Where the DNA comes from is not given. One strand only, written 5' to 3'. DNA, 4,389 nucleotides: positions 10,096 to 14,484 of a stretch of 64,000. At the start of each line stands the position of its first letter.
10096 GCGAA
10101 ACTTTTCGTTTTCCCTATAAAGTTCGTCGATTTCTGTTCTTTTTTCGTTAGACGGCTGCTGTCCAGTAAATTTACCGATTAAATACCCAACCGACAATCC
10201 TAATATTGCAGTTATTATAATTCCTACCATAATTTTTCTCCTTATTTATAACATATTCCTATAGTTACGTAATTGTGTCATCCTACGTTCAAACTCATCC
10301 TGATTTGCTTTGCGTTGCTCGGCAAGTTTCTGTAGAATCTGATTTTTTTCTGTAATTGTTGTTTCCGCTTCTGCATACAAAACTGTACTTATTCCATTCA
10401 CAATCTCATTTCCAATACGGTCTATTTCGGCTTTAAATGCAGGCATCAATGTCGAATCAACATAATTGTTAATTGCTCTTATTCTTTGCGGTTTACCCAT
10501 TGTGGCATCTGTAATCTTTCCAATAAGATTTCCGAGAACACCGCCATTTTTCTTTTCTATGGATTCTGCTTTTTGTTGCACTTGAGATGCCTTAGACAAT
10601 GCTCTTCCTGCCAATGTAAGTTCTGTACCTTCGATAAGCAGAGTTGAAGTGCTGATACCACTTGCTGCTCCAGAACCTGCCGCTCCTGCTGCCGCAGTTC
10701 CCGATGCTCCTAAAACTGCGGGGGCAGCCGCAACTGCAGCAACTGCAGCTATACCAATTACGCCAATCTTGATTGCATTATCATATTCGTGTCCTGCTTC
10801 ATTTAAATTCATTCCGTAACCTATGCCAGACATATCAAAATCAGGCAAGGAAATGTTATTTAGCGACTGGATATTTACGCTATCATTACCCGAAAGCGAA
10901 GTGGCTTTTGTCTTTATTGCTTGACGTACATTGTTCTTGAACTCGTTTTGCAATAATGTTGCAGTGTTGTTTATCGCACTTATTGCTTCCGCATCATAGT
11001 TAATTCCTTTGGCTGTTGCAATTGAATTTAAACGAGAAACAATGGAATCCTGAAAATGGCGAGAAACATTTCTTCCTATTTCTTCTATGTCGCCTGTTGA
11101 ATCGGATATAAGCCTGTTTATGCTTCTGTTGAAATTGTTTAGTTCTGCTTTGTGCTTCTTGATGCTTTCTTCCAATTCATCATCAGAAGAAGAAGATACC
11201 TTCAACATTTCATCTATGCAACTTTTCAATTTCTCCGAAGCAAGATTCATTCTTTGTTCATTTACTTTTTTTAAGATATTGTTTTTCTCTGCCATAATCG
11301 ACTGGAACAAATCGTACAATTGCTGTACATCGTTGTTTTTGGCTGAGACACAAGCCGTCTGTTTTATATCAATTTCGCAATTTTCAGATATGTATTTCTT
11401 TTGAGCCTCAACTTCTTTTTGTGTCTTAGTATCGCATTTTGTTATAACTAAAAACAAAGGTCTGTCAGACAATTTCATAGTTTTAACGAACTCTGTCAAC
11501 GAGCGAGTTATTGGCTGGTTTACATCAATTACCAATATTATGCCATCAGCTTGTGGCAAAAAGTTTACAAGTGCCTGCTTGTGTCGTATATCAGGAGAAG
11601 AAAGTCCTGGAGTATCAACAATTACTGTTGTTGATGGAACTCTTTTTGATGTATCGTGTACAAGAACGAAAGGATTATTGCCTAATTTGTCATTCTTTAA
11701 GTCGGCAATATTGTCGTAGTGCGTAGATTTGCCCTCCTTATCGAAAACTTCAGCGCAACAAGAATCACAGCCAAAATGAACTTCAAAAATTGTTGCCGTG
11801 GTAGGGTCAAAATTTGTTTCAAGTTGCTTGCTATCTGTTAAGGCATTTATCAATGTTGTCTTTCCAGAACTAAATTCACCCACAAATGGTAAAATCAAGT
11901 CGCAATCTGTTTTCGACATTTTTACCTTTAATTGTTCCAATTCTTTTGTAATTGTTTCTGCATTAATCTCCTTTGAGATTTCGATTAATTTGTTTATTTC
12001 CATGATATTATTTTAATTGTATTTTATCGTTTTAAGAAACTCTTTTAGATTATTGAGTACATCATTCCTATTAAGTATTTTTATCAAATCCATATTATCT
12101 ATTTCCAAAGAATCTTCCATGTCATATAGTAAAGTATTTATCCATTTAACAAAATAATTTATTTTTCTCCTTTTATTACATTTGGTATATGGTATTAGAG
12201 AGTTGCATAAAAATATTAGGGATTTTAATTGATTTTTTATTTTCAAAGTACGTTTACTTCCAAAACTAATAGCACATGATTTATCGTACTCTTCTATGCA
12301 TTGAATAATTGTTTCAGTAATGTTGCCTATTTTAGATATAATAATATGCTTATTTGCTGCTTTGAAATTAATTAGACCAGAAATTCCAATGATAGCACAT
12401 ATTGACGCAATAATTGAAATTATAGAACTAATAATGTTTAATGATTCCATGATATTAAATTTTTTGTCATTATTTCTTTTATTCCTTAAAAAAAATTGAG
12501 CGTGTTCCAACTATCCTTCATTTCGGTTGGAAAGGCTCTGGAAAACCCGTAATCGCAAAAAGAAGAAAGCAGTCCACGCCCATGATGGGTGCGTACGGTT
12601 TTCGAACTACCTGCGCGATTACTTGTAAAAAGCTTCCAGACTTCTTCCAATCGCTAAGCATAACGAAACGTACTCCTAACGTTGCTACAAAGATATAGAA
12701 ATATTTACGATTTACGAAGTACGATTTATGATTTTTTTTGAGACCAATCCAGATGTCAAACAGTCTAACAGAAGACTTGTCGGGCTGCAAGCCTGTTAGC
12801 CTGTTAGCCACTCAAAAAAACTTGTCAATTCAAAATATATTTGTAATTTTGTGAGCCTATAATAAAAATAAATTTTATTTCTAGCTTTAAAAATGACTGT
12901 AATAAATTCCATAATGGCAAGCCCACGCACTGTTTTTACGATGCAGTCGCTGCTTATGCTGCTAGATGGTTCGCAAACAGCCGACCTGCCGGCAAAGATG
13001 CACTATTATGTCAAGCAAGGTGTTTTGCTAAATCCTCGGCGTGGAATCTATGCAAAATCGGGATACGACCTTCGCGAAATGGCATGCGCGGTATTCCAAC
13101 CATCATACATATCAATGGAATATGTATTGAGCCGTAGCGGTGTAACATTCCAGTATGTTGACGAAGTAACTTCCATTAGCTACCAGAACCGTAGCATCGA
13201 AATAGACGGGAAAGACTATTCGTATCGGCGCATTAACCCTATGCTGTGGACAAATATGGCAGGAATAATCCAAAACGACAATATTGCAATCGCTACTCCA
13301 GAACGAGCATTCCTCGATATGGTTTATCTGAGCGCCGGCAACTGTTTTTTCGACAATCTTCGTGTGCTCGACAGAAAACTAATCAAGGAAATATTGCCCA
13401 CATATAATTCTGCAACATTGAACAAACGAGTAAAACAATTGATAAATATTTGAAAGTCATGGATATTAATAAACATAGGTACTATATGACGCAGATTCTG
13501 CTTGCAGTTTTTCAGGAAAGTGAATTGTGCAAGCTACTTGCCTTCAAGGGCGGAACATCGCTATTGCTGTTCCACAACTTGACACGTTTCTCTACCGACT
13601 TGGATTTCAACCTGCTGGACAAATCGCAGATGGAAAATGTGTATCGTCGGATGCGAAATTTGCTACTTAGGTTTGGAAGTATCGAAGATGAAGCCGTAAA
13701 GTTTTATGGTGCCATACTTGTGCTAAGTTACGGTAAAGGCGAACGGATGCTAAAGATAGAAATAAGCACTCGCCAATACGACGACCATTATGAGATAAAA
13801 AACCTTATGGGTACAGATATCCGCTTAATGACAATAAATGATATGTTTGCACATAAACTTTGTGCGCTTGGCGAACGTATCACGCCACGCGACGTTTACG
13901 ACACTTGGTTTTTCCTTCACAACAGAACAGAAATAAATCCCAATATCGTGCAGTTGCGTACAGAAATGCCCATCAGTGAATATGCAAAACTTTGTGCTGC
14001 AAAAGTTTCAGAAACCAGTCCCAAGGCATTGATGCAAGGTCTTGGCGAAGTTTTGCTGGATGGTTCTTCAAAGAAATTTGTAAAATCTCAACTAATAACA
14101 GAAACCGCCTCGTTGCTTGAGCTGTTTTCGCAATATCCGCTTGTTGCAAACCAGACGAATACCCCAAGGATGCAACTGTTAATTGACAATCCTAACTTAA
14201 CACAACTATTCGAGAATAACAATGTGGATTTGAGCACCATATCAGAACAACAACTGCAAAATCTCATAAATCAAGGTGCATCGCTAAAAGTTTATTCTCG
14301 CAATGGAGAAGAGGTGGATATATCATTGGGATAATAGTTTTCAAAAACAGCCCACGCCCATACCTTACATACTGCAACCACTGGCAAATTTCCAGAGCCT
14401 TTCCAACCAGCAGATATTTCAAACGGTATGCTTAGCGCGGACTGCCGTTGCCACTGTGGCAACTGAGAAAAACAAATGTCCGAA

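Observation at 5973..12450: Five-gene operon with three paralogous dynamin-like GTPases interleaved with membrane-anchored coiled-coil proteins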

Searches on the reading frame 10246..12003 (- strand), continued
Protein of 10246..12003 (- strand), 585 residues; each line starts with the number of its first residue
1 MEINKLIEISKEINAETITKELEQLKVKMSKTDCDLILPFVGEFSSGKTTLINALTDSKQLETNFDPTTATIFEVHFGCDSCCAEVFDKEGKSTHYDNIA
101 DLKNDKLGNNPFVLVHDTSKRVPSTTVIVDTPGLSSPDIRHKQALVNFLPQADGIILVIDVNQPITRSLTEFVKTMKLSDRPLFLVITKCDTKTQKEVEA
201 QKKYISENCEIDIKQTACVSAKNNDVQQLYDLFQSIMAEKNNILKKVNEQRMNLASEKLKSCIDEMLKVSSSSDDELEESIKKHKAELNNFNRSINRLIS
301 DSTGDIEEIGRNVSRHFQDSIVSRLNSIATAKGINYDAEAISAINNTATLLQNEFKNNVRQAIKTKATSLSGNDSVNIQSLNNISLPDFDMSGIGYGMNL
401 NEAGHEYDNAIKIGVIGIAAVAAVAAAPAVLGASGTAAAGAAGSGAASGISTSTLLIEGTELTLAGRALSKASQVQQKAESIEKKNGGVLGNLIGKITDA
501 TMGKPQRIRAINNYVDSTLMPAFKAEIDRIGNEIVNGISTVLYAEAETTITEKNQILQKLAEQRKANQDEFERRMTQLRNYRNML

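Call 58: find_encoding_contigs(protein=P0096, flank=10000, max_places=4)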
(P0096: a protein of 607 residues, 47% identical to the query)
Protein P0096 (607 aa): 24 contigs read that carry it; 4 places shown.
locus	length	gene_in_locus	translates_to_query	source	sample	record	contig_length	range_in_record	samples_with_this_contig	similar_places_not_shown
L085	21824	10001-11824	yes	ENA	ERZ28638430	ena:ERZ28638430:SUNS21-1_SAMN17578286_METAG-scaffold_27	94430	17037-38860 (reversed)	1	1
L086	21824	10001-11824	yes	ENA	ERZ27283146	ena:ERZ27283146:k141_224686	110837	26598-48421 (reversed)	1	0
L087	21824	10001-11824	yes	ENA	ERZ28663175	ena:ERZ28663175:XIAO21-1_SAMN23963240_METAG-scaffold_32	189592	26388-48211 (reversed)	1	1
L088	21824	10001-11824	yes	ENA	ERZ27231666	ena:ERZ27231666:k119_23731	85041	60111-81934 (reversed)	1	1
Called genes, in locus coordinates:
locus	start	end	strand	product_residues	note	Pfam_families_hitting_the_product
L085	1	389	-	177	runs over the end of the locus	PF13183:Fer4_8 (faint), PF13534:Fer4_17 (faint), PF14697:Fer4_21 (faint), PF00037:Fer4 (faint), PF12838:Fer4_7, PF13187:Fer4_9, PF13484:Fer4_16 (faint)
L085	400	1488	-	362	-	PF00146:NADHdh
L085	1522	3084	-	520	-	PF00329:Complex1_30kDa, PF00346:Complex1_49kDa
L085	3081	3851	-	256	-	PF01058:Oxidored_q6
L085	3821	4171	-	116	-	PF00507:Oxidored_q4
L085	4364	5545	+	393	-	PF00465:Fe-ADH, PF13685:Fe-ADH_2 (weak), PF25137:ADH_Fe_C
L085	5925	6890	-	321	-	PF01555:N6_N4_Mtase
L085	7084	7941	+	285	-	PF13424:TPR_12 (faint), PF13525:YfiO, PF13174:TPR_6 (faint)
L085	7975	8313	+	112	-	PF01192:RNA_pol_Rpb6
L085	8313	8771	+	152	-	PF14126:DUF4293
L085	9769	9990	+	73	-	PF19637:DUF6140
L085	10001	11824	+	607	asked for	PF00009:GTP_EFTU (faint), PF00350:Dynamin_N, PF01926:MMR_HSR1, PF02421:FeoB_N (faint), PF10662:PduV-EutP (faint)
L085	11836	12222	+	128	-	-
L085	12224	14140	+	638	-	PF04012:PspA_IM30 (weak), PF24161:CCDC39 (faint), PF00009:GTP_EFTU, PF00350:Dynamin_N, PF01926:MMR_HSR1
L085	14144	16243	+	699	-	PF00350:Dynamin_N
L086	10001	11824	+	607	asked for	PF00009:GTP_EFTU (faint), PF00350:Dynamin_N, PF01926:MMR_HSR1, PF02421:FeoB_N (faint), PF10662:PduV-EutP (faint)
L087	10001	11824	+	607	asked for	PF00009:GTP_EFTU (faint), PF00350:Dynamin_N, PF01926:MMR_HSR1, PF02421:FeoB_N (faint), PF10662:PduV-EutP (faint)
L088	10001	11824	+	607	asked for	PF00009:GTP_EFTU (faint), PF00350:Dynamin_N, PF01926:MMR_HSR1, PF02421:FeoB_N (faint), PF10662:PduV-EutP (faint)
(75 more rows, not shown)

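Call 59: find_encoding_contigs(protein=P0033, flank=10000, max_places=4)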
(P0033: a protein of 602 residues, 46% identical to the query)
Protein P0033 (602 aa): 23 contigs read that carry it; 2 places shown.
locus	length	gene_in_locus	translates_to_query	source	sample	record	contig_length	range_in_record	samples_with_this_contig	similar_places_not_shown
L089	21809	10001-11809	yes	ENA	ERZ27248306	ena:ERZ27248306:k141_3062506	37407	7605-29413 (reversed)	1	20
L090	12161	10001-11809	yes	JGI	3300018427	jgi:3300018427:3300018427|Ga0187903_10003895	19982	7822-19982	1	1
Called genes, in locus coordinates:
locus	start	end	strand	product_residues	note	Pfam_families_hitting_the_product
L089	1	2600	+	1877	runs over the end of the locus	PF01835:MG2, PF00207:A2M, PF17973:bMG10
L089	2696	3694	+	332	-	-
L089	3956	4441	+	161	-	PF04970:LRAT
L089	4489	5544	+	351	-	-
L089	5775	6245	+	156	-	-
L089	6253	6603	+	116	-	-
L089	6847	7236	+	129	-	-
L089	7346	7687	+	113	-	-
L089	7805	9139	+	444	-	PF00004:AAA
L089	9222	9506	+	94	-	-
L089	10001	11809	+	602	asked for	PF00009:GTP_EFTU (faint), PF02421:FeoB_N (faint), PF00350:Dynamin_N, PF01926:MMR_HSR1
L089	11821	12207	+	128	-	PF24161:CCDC39 (weak)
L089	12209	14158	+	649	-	PF00009:GTP_EFTU, PF00350:Dynamin_N, PF01926:MMR_HSR1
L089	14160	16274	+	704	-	PF00350:Dynamin_N, PF01926:MMR_HSR1 (faint)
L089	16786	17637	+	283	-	-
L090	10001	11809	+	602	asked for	PF00009:GTP_EFTU (faint), PF02421:FeoB_N (faint), PF00350:Dynamin_N, PF01926:MMR_HSR1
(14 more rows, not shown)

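Call 83: search_protein_families(library=pfam, alignment_id=A5, max_evalue=0.00001)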
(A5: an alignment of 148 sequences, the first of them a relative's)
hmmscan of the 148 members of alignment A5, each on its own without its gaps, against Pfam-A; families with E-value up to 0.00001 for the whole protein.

A. member 1, L082:8645-9040:+ (131 aa): 1 family
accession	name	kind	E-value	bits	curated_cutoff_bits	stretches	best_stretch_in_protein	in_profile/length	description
PF06803.17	DUF1232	-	5.5e-14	52.1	23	1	59-93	2-36/37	Protein of unknown function (DUF1232)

B. families by the number of members that match (of 148 scanned): 109 families (the first 25 are shown)
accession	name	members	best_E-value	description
PF08238.18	Sel1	7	2.8e-210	Sel1 repeat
PF00005.33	ABC_tran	5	3.4e-35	ABC transporter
PF02661.23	Fic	4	1.7e-17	Fic/DOC family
PF13304.12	AAA_21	4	8.4e-17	AAA domain, putative AbiEii toxin, Type IV TA system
PF02463.25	SMC_N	4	1.2e-11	RecF/RecN/SMC N terminal domain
PF00550.31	PP-binding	3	2.7e-16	Phosphopantetheine attachment site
PF13175.12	AAA_15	3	5.3e-16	AAA ATPase domain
PF12639.13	Colicin-DNase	3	3.2e-12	DNase/tRNase domain of colicin-like bacteriocin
PF14414.12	WHH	3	8.3e-09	A nuclease of the HNH/ENDO VII superfamily with conserved WHH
PF12784.13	PDDEXK_2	2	1.4e-43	PD-(D/E)XK nuclease family transposase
PF05193.26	Peptidase_M16_C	2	2.2e-33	Peptidase M16 inactive domain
PF08545.16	ACP_syn_III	2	1e-31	3-Oxoacyl-[acyl-carrier-protein (ACP)] synthase III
PF08541.16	ACP_syn_III_C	2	1.4e-30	3-Oxoacyl-[acyl-carrier-protein (ACP)] synthase III C terminal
PF00004.35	AAA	2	6.2e-28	ATPase family associated with various cellular activities (AAA)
PF13173.12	AAA_14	2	1.1e-24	AAA domain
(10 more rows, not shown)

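Call 84: search_protein_families(library=pfam, alignment_id=A4, max_evalue=0.00001)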
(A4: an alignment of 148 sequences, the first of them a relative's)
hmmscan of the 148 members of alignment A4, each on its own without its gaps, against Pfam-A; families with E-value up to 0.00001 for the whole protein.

A. member 1, L006:7799-9133:+ (444 aa): 1 family
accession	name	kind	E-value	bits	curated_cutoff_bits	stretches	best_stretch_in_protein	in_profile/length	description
PF00004.35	AAA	-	1e-23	84.6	21.2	1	177-301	3-130/131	ATPase family associated with various cellular activities (AAA)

B. families by the number of members that match (of 148 scanned): 141 families (the first 25 are shown)
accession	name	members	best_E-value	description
PF19841.4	GldN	3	7.8e-52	Gliding motility associated protein GldN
PF08238.18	Sel1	3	6.1e-32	Sel1 repeat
PF13715.12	CarbopepD_reg_2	3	9.6e-18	CarboxypepD_reg-like domain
PF13280.12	WYL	3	2e-16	WYL domain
PF06803.17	DUF1232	3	1.1e-12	Protein of unknown function (DUF1232)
PF13620.12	CarboxypepD_reg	3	1.8e-09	Carboxypeptidase regulatory-like domain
PF13635.12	DUF4143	2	5.2e-35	Domain of unknown function (DUF4143)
PF07690.21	MFS_1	2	2.4e-33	Major Facilitator Superfamily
PF12784.13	PDDEXK_2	2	3.9e-33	PD-(D/E)XK nuclease family transposase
PF05684.17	DUF819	2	9.7e-31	Protein of unknown function (DUF819)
PF13173.12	AAA_14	2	5.5e-28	AAA domain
PF22827.1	GldL_N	2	6.6e-28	GldL N-terminal domain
PF00004.35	AAA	2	1e-23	ATPase family associated with various cellular activities (AAA)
PF07719.23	TPR_2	2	1.2e-20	Tetratricopeptide repeat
PF14559.12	TPR_19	2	6.4e-19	Tetratricopeptide repeat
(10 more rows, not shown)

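Call 88: search_protein_families(library=padloc, alignment_id=A5, max_evalue=0.00001)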
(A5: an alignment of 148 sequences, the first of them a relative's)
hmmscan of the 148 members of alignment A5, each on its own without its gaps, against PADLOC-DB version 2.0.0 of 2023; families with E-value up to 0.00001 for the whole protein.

A. member 1, L082:8645-9040:+ (131 aa): 0 families

B. families by the number of members that match (of 148 scanned): 233 families (the first 25 are shown)
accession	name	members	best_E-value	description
PDLC04135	mad3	5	3.2e-47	mads_3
PDLC00284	PtuA1|PtuA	5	1.3e-12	AAA ATPase domain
PDLC04140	mad8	4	3.7e-10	mads_8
PDLC02980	AriA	3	4.2e-19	-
PDLC02979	AriA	3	1.2e-16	-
PDLC00290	PtuA1|PtuA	3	2.5e-16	AAA ATPase domain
PDLC00303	PtuA1|PtuA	3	8.6e-16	AAA ATPase domain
PDLC00283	PtuA1|PtuA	3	1e-14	AAA ATPase domain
PDLC04164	AriA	3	1.1e-14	-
PDLC00273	PtuA1|PtuA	3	1.6e-14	AAA ATPase domain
PDLC00091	GajA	3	4e-14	AAA ATPase domain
PDLC00265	PtuA1|PtuA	3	2.5e-13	AAA ATPase domain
PDLC00090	GajA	3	3.2e-13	AAA ATPase domain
PDLC00285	PtuA1|PtuA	3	1.4e-12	AAA ATPase domain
PDLC00266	PtuA1|PtuA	3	2.5e-12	AAA ATPase domain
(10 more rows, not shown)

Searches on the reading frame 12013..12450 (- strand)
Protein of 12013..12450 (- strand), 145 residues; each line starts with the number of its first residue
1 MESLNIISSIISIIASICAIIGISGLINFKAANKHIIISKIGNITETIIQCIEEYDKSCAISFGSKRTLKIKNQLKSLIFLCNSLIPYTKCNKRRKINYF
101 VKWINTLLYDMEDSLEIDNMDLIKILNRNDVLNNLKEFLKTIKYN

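Call 6: search_protein_families(library=pfam, proteins=[window:12013-12450:-], max_evalue=0.1)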
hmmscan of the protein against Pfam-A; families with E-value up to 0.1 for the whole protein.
window:12013-12450:- (145 aa): 1 family
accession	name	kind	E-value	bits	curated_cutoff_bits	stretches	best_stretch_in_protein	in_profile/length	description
PF01335.27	DED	-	0.0038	17.9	35.9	1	73-138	15-79/82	Death effector domain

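Call 7: search_protein_families(library=padloc, proteins=[window:12013-12450:-], max_evalue=0.1)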
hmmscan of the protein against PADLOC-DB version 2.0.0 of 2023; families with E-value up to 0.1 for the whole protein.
window:12013-12450:- (145 aa): 1 family
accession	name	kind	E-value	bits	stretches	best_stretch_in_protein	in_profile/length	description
PDLC00323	PtuB1|PtuB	-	0.00058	17.6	1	36-139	86-187/215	Unknown function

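Call 19: search_protein_families(library=ncbifam, proteins=[window:12013-12450:-], max_evalue=0.01)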
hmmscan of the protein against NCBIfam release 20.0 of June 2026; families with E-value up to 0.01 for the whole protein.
window:12013-12450:- (145 aa): 0 families

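Call 81: find_homologous_proteins(query=window:12013-12450:-, max_evalue=0.001)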
Query window:12013-12450:- (145 aa): 1 proteins with E <= 0.001 among 42 candidates.
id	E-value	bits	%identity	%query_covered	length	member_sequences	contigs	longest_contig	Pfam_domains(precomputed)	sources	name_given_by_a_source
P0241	2.6e-84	298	100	100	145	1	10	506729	-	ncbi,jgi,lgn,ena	-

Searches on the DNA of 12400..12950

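Call 62: search_rna_families(source=window, start=12400, end=12950, threshold=evalue, max_evalue=1)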
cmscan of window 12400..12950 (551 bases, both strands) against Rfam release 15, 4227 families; matches with E-value up to 1: 0.
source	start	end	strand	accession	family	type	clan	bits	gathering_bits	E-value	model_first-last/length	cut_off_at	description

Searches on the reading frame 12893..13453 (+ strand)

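Call 9: search_protein_families(library=pfam, proteins=[window:12893-13453:+], max_evalue=0.001)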
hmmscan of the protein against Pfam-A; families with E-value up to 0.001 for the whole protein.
window:12893-13453:+ (186 aa): 0 families

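Call 19: search_protein_families(library=ncbifam, proteins=[window:12893-13453:+], max_evalue=0.01)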
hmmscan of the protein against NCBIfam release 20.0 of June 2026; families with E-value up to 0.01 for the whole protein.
window:12893-13453:+ (186 aa): 1 family
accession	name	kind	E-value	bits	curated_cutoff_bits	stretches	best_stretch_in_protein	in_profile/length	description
NF047376.1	TAA_AbiEi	equivalog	3.6e-06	26.8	150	1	3-102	9-116/172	type IV toxin-antitoxin system AbiEi family antitoxin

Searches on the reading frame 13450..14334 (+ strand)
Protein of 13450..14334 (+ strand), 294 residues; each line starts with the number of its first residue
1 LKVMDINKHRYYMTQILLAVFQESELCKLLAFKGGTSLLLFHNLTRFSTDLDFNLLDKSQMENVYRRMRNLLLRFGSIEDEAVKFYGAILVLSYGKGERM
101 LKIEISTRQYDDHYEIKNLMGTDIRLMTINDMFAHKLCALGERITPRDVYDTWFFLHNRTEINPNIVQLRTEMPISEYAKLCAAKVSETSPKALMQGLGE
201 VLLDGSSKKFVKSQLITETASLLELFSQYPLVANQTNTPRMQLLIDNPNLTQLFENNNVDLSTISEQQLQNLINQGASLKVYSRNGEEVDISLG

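Call 9: search_protein_families(library=pfam, proteins=[window:13450-14334:+], max_evalue=0.001)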
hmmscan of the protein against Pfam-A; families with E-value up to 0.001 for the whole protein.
window:13450-14334:+ (294 aa): 1 family
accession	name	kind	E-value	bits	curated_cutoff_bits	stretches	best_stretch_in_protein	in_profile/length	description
PF08843.17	AbiEii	-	6.2e-21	75.9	22.5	1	16-166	2-177/238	Nucleotidyl transferase AbiEii toxin, Type IV TA system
